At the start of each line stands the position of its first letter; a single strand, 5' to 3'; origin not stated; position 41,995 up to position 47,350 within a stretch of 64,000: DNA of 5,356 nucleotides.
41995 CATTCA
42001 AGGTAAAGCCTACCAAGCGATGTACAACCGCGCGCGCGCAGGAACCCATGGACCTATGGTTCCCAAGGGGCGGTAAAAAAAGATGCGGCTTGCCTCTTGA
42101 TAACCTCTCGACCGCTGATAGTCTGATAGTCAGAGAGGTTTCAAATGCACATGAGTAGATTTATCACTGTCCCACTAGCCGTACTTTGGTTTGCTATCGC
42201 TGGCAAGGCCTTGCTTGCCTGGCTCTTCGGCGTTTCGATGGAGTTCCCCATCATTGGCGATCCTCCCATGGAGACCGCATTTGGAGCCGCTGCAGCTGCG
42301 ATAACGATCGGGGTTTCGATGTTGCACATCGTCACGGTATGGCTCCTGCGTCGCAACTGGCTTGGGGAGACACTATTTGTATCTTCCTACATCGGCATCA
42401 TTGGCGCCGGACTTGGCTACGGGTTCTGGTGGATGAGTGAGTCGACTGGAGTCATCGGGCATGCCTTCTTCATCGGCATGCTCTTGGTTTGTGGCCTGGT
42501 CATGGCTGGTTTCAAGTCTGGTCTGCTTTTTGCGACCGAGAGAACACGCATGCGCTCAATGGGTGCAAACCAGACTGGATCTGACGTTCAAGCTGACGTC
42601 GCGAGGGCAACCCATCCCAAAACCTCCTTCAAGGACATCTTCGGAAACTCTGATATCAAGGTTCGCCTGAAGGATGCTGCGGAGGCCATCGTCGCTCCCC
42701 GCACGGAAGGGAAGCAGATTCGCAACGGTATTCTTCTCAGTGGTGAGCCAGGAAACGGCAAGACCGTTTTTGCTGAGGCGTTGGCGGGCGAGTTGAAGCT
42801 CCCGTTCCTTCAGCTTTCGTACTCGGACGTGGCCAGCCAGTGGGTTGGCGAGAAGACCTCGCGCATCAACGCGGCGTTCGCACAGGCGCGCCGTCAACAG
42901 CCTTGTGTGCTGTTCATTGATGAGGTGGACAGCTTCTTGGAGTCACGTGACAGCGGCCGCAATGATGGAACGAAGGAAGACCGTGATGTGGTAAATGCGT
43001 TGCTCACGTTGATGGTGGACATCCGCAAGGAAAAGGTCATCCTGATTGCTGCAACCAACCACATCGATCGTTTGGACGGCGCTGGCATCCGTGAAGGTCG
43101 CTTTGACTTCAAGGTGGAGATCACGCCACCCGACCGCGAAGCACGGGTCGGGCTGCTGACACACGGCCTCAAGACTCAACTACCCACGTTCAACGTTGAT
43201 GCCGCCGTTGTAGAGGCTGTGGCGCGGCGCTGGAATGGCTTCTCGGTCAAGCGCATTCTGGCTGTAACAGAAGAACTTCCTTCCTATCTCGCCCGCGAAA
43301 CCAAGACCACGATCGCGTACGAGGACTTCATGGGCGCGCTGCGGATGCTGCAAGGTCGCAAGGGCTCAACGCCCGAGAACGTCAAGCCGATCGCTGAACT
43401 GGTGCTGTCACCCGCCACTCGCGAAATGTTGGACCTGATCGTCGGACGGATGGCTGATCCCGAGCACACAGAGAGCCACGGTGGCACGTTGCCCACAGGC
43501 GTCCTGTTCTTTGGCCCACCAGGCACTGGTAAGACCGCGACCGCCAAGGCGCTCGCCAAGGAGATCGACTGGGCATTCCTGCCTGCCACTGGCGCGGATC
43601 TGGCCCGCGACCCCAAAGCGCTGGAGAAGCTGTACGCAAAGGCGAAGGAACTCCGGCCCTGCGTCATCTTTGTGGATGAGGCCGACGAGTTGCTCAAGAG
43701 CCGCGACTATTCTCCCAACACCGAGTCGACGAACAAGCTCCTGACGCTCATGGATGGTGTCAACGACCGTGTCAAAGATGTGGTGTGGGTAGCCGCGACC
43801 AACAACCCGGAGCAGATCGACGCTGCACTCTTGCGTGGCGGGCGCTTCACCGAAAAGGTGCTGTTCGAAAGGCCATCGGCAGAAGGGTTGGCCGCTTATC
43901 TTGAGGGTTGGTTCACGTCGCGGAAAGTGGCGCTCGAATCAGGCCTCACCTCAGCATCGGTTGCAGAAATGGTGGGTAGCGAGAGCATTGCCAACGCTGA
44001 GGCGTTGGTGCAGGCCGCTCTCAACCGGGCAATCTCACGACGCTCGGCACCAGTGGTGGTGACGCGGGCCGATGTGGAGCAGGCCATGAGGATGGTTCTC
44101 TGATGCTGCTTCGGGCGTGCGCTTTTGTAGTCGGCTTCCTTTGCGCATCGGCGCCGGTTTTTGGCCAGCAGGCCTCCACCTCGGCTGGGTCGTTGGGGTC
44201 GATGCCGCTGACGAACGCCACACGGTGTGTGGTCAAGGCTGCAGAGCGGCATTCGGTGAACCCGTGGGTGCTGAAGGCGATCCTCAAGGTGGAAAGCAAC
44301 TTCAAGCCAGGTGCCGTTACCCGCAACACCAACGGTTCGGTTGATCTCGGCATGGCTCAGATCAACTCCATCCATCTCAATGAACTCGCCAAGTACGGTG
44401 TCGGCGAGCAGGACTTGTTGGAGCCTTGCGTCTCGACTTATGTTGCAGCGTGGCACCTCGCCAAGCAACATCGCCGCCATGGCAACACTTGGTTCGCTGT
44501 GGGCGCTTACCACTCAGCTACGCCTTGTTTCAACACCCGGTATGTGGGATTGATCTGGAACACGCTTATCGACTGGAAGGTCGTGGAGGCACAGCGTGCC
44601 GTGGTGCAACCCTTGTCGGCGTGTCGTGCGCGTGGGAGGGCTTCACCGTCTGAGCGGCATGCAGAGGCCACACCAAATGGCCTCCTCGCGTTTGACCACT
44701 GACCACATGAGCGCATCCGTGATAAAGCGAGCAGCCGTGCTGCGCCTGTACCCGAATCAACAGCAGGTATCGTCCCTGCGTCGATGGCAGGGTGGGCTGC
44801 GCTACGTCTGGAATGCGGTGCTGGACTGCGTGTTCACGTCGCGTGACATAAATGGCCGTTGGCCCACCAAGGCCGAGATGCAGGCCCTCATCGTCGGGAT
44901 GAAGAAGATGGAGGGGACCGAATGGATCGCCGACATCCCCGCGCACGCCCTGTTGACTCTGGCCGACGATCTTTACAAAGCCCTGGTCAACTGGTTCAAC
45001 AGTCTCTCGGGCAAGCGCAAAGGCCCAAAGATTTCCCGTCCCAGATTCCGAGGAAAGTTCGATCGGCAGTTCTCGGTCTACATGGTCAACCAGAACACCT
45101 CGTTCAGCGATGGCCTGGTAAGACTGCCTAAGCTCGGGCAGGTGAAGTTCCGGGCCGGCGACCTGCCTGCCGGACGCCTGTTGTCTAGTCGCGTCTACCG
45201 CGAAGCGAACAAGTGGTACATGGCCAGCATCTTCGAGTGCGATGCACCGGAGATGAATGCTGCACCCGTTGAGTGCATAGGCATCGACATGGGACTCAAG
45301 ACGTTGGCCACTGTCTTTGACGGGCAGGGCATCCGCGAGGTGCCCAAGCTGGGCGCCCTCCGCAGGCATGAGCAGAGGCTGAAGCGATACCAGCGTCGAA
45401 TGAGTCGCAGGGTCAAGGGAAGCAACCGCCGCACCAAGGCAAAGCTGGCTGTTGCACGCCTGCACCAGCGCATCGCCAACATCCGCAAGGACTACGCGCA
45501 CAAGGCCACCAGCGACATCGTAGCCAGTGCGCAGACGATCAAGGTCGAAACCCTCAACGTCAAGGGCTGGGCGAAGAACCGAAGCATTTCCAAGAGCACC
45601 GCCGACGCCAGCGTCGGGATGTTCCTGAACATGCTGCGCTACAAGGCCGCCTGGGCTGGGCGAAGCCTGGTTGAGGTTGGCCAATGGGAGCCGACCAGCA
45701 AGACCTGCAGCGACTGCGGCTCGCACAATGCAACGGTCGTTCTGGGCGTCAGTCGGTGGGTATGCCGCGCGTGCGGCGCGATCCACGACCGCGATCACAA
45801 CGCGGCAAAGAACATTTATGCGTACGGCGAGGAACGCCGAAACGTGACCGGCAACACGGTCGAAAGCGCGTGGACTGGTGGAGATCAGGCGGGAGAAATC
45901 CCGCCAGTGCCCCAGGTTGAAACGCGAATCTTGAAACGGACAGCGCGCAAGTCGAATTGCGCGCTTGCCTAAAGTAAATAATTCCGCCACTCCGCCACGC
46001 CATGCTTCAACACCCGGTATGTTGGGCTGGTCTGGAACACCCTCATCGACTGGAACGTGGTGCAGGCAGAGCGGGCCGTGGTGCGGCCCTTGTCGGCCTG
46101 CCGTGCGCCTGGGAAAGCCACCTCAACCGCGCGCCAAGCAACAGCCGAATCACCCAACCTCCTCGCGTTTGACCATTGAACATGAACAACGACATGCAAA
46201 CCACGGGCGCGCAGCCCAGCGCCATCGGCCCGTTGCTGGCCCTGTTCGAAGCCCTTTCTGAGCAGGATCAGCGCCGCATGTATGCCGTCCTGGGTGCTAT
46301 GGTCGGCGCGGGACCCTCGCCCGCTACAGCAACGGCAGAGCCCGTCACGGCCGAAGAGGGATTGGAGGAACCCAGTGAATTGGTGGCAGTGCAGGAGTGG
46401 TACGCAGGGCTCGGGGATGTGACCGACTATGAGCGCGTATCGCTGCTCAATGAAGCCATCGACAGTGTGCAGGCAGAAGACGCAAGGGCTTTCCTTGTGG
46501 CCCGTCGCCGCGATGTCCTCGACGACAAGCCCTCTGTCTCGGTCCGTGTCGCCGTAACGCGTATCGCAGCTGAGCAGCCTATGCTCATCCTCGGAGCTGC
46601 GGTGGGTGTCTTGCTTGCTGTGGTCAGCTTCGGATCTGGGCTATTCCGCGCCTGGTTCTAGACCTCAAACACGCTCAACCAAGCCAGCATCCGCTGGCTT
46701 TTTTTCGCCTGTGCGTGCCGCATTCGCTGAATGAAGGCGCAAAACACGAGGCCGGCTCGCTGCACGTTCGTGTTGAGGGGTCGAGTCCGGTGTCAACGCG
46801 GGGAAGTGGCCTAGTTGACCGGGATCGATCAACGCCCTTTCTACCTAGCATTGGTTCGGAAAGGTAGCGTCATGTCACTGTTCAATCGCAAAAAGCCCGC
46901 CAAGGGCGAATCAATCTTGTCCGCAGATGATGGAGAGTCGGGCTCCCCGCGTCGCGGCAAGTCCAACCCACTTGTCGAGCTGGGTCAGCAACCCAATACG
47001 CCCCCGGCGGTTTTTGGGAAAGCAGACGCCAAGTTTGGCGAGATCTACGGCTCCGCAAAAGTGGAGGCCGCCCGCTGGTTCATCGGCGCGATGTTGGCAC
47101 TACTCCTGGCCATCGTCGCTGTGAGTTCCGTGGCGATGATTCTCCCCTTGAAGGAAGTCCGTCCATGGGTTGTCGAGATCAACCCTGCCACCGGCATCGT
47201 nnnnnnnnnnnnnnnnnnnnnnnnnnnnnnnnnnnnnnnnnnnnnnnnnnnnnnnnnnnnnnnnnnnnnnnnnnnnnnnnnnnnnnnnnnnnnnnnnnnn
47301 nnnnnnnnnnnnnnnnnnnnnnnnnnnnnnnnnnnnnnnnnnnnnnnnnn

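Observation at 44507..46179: Candidate RNA-guided homing element with a recoded rescue: tnpB between two diverged copies of the SLT gene end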

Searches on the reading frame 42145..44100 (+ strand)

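Call 6: search_protein_families(library=pfam, proteins=[window:42145-44100:+])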
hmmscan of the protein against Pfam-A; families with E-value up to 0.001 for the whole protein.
window:42145-44100:+ (652 aa): 23 families
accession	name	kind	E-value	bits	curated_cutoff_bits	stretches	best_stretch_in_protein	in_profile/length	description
PF00004.35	AAA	-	1.3e-71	239.6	21.2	2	196-326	1-129/131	ATPase family associated with various cellular activities (AAA)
PF05496.18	RuvB_N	-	1.3e-11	44.9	27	2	452-517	35-97/159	Holliday junction DNA helicase RuvB P-loop domain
PF13401.12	AAA_22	-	4e-11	43.8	27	0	454-474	9-29/130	AAA domain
PF20720.3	nSTAND3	-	4.7e-10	39.8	27.2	0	453-545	20-104/155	Novel STAND NTPase 3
PF13191.12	AAA_16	-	1.2e-09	39.4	32.6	0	451-495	25-68/167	AAA ATPase domain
PF06068.19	TIP49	-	6.4e-09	35.9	23.8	1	177-246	34-104/347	TIP49 P-loop domain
PF07728.20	AAA_5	-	1.4e-08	35.2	22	0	196-263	2-77/139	AAA domain (dynein-related subfamily)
PF25199.1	nSTAND_NTPase5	-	2.3e-07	31.2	34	1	161-285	10-128/145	Novel STAND NTPase 5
PF13521.12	AAA_28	-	1.2e-06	29.3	27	0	453-491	2-40/164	AAA domain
PF13671.12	AAA_33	-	3.1e-06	28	27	0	453-557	2-84/143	AAA domain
PF13238.12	AAA_18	-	5.1e-06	27.4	29.4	0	453-474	1-22/128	AAA domain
PF00910.28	RNA_helicase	-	5.2e-06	27.3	21.5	0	453-475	1-23/105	RNA helicase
PF07724.20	AAA_2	-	1.5e-05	25.5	27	0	247-290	70-99/166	AAA domain (Cdc48 subfamily)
PF13173.12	AAA_14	-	2.9e-05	24.5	27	0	196-264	5-74/129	AAA domain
PF12775.13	AAA_7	-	9.6e-05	22.4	25.8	0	453-475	36-58/181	P-loop containing dynein motor region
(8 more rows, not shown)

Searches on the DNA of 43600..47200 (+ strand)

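Call 8: search_dna_similar(query=window:43600-47200:+, collection=plasmids, mode=distant, max_rows=30)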
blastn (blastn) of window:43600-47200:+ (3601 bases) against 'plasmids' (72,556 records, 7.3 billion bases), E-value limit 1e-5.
Records with a match: 130; places in all: 132; records where one place covers at least 80% of the query: 0.
Best place of each record, by identity: 80-90% 1; 60-80% 129.
By first word of the organism name: Ralstonia 126; Hydrogenophaga 3; Polaromonas 1.
By predicted mobility (MOB-suite, as given by PLSDB): mobilizable 96; non-mobilizable 31; conjugative 3.
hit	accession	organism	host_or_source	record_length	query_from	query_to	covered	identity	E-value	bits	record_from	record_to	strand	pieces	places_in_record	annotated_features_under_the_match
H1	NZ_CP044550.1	Hydrogenophaga sp. BPS33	-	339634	1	3601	32%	71.7%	2e-136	610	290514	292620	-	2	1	lytic transglycosylase domain-containing protein | AAA family ATPase | hypothetical protein | type IV secretion system protein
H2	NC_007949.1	Polaromonas sp. JS666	-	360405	1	961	16%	71.3%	6e-42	286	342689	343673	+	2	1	ATP-binding protein | lytic transglycosylase domain-containing protein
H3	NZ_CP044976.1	Hydrogenophaga sp. PBL-H3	-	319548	648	3586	14%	70.2%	6e-35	227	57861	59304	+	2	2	lytic transglycosylase domain-containing protein | hypothetical protein | type IV secretion system protein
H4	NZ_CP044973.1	Hydrogenophaga sp. PBL-H3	-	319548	648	3586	14%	70.2%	6e-35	227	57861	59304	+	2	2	lytic transglycosylase domain-containing protein | hypothetical protein | type IV secretion system protein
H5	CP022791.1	Ralstonia solanacearum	Solanum tuberosum,single cell,Potato ...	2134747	731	916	5%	70.1%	5e-11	79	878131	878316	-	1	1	lytic transglycosylase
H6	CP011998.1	Ralstonia solanacearum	ginger,cell culture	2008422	731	916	5%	70.1%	5e-11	79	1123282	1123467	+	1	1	lytic transglycosylase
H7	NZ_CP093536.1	Ralstonia pseudosolanacearum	cell culture,pepper stem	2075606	731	916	5%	70.1%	5e-11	79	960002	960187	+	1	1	none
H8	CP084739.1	Ralstonia solanacearum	sunflower,cell culture,stem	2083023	731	916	5%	70.1%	5e-11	79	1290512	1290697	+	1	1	lytic transglycosylase domain-containing protein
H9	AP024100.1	Ralstonia solanacearum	-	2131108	731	916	5%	70.1%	5e-11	79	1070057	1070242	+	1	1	hypothetical protein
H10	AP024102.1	Ralstonia solanacearum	-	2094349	731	916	5%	70.1%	5e-11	79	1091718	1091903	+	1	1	hypothetical protein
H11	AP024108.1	Ralstonia solanacearum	-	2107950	731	916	5%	70.1%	5e-11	79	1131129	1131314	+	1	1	hypothetical protein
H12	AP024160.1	Ralstonia solanacearum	Zingiber officinale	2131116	731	916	5%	70.1%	5e-11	79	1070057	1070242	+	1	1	hypothetical protein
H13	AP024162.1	Ralstonia solanacearum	Curcuma aromatica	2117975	731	916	5%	70.1%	5e-11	79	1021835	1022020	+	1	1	hypothetical protein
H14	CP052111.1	Ralstonia solanacearum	tomato,cell culture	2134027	731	916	5%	70.1%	5e-11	79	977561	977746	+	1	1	lytic transglycosylase domain-containing protein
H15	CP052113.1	Ralstonia solanacearum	tomato,cell culture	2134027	731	916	5%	70.1%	5e-11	79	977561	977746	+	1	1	lytic transglycosylase domain-containing protein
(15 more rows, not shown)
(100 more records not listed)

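Call 10: get_annotated_region(hit=H1, flank=3000)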
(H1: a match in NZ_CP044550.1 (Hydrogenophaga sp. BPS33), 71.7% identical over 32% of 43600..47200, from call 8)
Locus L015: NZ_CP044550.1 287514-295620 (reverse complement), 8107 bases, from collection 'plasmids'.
description: Hydrogenophaga sp. BPS33 plasmid pBPS33-1, complete sequence
organism: Hydrogenophaga sp. BPS33 (NCBI taxid 2651974)
taxonomy: Bacteria; Pseudomonadota; Betaproteobacteria; Burkholderiales; Comamonadaceae; Hydrogenophaga; Hydrogenophaga sp. BPS33
host: -; source: -; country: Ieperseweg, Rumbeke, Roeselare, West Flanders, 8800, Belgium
typing (MOB-suite, as given by PLSDB): non-mobilizable
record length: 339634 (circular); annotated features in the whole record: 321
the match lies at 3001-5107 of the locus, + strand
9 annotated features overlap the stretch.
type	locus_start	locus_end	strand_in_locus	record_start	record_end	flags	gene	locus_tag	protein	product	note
CDS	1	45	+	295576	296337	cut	-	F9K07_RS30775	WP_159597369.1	hypothetical protein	-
CDS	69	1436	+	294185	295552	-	-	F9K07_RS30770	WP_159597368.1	type IV secretion system protein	GO:0030255 - protein secretion by the type IV secretion system [Evidence IEA]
CDS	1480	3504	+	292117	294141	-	-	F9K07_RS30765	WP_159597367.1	AAA family ATPase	-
CDS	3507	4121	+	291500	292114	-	-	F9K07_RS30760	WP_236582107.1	lytic transglycosylase domain-containing protein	-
CDS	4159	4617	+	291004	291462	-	-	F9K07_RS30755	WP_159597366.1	hypothetical protein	-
CDS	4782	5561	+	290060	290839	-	-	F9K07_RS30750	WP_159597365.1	type IV secretion system protein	-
CDS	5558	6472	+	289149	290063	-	-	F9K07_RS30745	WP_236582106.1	TrbG/VirB9 family P-type conjugative transfer protein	-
CDS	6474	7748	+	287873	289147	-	-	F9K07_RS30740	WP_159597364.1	TrbI/VirB10 family protein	-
CDS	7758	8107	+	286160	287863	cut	-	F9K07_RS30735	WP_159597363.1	TcpQ domain-containing protein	-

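Call 11: get_annotated_region(hit=H3, flank=3000)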
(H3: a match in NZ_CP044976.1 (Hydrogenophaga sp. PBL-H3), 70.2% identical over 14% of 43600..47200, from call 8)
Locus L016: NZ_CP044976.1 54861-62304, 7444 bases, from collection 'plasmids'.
description: Hydrogenophaga sp. PBL-H3 substr. PBL-H3(B2) plasmid pPBL-H3_B2-1, complete sequence
organism: Hydrogenophaga sp. PBL-H3 (NCBI taxid 434010)
taxonomy: Bacteria; Pseudomonadota; Betaproteobacteria; Burkholderiales; Comamonadaceae; Hydrogenophaga; Hydrogenophaga sp. PBL-H3
host: -; source: -; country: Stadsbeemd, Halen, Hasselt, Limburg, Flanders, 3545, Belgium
typing (MOB-suite, as given by PLSDB): conjugative; replicon rep_cluster_2238; relaxase MOBP; mating-pair formation MPF_T
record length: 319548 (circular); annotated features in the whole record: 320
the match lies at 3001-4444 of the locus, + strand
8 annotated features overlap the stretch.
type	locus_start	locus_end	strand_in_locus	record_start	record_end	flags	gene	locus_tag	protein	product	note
CDS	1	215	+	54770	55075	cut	-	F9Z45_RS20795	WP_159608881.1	VirB3 family type IV secretion system protein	-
CDS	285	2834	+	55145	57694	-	-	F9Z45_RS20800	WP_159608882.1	type IV secretion system protein VirB4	-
CDS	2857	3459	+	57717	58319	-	-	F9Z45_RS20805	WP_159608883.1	lytic transglycosylase domain-containing protein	-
CDS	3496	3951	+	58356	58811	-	-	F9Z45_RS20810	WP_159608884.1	hypothetical protein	-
CDS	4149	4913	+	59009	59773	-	-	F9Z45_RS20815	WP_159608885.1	type IV secretion system protein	-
CDS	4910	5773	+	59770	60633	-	-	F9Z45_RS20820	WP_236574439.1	TrbG/VirB9 family P-type conjugative transfer protein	-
CDS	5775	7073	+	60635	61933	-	-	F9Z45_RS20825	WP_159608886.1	TrbI/VirB10 family protein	-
CDS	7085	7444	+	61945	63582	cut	-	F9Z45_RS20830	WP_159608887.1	TcpQ domain-containing protein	-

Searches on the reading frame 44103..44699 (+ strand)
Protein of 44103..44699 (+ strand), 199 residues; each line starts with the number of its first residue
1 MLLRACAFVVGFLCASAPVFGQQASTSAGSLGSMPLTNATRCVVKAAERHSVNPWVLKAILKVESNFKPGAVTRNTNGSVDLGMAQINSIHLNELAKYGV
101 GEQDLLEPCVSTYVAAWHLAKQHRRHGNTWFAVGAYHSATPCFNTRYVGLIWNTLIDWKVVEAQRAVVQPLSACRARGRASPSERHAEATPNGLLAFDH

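Call 6: search_protein_families(library=pfam, proteins=[window:44103-44699:+])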
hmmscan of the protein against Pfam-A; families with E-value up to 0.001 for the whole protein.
window:44103-44699:+ (199 aa): 1 family
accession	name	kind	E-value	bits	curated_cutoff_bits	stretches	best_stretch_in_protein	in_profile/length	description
PF01464.25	SLT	-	9.6e-18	64.3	21.3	1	42-138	2-96/117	Transglycosylase SLT domain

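Call 34: find_homologous_proteins(query=window:44103-44699:+, max_evalue=1e-20)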
Query window:44103-44699:+ (199 aa): 263 proteins with E <= 1e-20 among 370 candidates; the best 120 are listed.
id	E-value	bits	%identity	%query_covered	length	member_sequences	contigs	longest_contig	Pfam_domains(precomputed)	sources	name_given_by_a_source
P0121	1.9e-131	453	100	100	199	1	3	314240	PF01464.26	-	-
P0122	1.5e-110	385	82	100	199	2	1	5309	PF01464.26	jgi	jgi:soluble lytic murein transglycosylase-like protein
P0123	4.6e-110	384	84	100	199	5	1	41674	PF01464.26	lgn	-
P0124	7.4e-110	383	84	100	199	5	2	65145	PF01464.26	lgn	-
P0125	8.5e-110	383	85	99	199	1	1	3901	PF01464.26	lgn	-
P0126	1.2e-109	382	84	100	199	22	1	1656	PF01464.26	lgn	-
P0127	1.0e-106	373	81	100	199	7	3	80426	PF01464.26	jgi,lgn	jgi:soluble lytic murein transglycosylase-like protein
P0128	1.9e-106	372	83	99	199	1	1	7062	PF01464.26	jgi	jgi:soluble lytic murein transglycosylase-like protein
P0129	1.4e-104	366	81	100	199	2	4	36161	PF01464.26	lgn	-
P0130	6.1e-104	364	80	100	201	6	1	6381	PF01464.26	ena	-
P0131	8.2e-102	357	79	100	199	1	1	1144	PF01464.26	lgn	-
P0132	5.6e-101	354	79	100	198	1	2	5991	PF01464.26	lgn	-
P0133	4.2e-98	345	80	100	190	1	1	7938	PF01464.26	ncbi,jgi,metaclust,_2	metaclust:\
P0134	5.9e-89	315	74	90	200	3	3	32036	PF01464.26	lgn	-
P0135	1.2e-79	284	65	99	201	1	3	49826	PF01464.26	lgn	-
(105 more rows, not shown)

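Call 37: find_encoding_contigs(protein=P0123, flank=10000, max_places=3)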
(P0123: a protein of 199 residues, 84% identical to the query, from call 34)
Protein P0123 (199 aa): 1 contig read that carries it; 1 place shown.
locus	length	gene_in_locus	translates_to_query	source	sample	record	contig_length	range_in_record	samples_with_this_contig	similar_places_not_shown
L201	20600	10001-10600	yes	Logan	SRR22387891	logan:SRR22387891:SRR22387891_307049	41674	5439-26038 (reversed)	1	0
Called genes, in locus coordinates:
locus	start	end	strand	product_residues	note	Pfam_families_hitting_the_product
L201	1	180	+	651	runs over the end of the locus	PF01935:DUF87 (weak), PF10412:TrwB_AAD_bind (faint), PF02534:T4SS-DNA_transf (weak), PF12696:TraG-D_C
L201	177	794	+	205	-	-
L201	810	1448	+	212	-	PF14348:DtrJ-like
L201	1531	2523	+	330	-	PF00437:T2SSE, PF27713:UCP018868 (weak)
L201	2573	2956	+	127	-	PF04956:TrbC (weak)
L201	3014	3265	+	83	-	PF05101:VirB3 (weak)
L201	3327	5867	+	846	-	PF27097:VirB4_TrbE_N, PF03135:CagE_TrbE_VirB (weak)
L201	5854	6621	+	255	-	-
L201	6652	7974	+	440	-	PF04610:TrbL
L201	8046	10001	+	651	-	PF05673:DUF815 (faint), PF05496:RuvB_N (faint), PF06068:TIP49 (faint), PF25199:nSTAND_NTPase5 (faint), PF13191:AAA_16 (faint), PF00004:AAA, PF00910:RNA_helicase (faint), PF00004:AAA, +6 more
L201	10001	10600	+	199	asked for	PF01464:SLT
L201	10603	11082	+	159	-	-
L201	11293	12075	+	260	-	PF04335:VirB8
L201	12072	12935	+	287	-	PF03524:CagX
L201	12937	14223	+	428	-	PF03743:TrbI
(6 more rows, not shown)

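Call 38: find_encoding_contigs(protein=P0124, flank=10000, max_places=3)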
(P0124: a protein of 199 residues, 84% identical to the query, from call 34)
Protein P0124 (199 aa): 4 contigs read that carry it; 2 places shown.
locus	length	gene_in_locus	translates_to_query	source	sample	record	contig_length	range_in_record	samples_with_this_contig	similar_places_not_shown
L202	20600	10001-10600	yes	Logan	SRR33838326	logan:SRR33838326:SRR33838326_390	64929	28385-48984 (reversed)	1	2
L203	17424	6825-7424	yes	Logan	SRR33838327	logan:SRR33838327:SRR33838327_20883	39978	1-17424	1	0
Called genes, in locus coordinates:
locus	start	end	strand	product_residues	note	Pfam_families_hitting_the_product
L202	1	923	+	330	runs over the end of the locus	PF00437:T2SSE, PF27713:UCP018868 (weak)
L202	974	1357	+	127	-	PF04956:TrbC (weak)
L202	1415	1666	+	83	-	PF05101:VirB3 (weak)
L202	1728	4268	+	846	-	PF27097:VirB4_TrbE_N, PF03135:CagE_TrbE_VirB (weak)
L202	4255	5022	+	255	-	-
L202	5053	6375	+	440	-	PF04610:TrbL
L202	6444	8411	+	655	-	PF06068:TIP49 (faint), PF05496:RuvB_N (faint), PF25199:nSTAND_NTPase5 (faint), PF13191:AAA_16 (faint), PF00004:AAA, PF00910:RNA_helicase (faint), PF07724:AAA_2 (faint), PF00004:AAA, +7 more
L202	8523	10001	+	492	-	PF07282:Cas12f1-like_TNB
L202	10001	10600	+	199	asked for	PF01464:SLT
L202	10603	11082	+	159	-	-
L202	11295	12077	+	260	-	PF04335:VirB8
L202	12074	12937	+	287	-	PF03524:CagX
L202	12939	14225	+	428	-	PF03743:TrbI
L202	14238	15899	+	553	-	PF03524:CagX, PF10671:TcpQ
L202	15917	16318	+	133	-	PF10671:TcpQ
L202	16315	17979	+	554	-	PF00263:Secretin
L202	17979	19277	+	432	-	PF06864:PAP_PilO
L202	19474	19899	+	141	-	-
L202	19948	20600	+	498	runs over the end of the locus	PF00437:T2SSE, PF25199:nSTAND_NTPase5 (faint)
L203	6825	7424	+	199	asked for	PF01464:SLT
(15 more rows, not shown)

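Call 45: search_protein_families(library=pfam, proteins=[L202:8523-9998:+], max_evalue=0.01)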
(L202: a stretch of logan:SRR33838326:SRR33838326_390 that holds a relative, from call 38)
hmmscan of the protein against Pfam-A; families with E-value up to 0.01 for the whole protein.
L202:8523-9998:+ (492 aa): 2 families
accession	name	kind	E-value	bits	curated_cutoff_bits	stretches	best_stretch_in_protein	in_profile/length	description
PF07282.18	Cas12f1-like_TNB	-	2.5e-14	53.6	26.3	1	353-413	7-60/60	Cas12f1-like, TNB domain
PF15608.11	PELOTA_1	-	0.0067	16.6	25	0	95-161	5-70/81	PELOTA RNA binding domain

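Call 48: find_encoding_contigs(protein=P0121, flank=4000, max_places=6)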
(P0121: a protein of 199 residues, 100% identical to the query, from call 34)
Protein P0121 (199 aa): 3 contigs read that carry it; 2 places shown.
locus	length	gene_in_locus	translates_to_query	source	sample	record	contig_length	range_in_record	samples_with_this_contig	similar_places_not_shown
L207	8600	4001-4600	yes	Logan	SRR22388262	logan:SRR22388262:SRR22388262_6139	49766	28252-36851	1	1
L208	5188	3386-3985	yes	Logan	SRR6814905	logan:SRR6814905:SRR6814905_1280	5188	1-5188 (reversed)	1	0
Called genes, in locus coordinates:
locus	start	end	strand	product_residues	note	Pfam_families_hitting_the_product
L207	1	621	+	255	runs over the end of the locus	-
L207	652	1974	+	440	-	PF04610:TrbL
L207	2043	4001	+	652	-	PF05496:RuvB_N (faint), PF25199:nSTAND_NTPase5 (faint), PF06068:TIP49 (faint), PF13191:AAA_16 (faint), PF00004:AAA, PF00910:RNA_helicase (faint), PF07724:AAA_2 (faint), PF00004:AAA, +7 more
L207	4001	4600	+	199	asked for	PF01464:SLT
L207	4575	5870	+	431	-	PF12323:HTH_OrfB_IS605 (weak), PF01385:OrfB_IS605, PF07282:Cas12f1-like_TNB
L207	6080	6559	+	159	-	-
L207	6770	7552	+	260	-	PF04335:VirB8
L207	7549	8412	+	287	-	PF03524:CagX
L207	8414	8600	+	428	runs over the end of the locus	PF03743:TrbI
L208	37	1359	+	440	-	PF04610:TrbL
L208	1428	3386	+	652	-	PF05496:RuvB_N (faint), PF25199:nSTAND_NTPase5 (faint), PF06068:TIP49 (faint), PF13191:AAA_16 (faint), PF00004:AAA, PF00910:RNA_helicase (faint), PF07724:AAA_2 (faint), PF00004:AAA, +7 more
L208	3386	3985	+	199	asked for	PF01464:SLT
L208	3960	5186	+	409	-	?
